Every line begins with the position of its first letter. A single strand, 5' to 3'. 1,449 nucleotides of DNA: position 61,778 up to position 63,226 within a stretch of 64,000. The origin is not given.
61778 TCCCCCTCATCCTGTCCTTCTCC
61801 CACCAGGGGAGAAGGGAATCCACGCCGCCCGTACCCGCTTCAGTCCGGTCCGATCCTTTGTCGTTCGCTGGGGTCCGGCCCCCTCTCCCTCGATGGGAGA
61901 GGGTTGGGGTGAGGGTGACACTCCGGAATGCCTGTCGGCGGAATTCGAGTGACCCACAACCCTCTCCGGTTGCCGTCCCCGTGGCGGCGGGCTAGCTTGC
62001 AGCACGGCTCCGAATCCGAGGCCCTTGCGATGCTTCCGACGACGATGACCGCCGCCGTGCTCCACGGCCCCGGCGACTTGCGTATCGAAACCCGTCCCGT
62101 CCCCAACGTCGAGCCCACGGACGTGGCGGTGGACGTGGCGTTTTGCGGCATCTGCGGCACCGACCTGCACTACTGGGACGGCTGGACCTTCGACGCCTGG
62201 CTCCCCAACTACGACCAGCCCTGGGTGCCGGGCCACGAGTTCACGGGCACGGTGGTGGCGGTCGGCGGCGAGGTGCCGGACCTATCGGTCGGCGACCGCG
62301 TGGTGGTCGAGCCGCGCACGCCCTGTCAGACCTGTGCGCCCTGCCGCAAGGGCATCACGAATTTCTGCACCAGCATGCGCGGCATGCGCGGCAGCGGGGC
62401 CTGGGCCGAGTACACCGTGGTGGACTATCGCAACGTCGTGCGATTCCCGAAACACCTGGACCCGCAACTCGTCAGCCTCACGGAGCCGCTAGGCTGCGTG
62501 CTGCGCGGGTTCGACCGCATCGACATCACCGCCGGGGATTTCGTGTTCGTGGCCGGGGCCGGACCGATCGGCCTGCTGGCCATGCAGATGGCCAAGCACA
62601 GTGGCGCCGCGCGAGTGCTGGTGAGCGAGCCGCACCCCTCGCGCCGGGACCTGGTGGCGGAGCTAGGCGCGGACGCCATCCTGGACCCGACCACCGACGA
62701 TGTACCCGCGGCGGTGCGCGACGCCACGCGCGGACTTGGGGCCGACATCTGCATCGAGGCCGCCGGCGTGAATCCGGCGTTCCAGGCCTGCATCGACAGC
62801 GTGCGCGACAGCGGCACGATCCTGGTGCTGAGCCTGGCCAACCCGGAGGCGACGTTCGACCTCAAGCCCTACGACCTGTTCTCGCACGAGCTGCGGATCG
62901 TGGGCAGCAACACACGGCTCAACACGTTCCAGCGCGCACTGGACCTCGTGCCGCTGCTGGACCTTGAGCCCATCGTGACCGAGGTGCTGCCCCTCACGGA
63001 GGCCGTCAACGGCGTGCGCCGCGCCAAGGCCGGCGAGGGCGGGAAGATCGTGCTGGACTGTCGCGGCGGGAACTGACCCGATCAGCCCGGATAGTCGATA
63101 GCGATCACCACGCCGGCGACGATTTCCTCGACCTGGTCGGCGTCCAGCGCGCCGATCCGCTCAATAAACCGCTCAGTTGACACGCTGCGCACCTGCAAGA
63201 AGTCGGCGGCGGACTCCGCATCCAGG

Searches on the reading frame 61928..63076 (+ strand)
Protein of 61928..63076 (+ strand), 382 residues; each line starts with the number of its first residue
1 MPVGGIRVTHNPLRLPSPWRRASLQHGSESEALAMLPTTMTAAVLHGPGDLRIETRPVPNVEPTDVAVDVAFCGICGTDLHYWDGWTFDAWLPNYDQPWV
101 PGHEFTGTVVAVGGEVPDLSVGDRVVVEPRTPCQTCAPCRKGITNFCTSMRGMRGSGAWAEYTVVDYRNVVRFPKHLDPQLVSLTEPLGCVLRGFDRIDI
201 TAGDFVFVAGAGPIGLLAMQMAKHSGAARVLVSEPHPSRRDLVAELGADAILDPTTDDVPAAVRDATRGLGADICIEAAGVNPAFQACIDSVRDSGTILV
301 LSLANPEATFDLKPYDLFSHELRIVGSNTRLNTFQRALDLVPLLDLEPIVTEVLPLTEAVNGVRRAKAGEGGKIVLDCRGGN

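Call 76: find_encoding_contigs(protein=window:61928-63076:+, flank=10000, max_places=2)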
Protein window:61928-63076:+ (382 aa): no gene with exactly this product is on record in the collection.
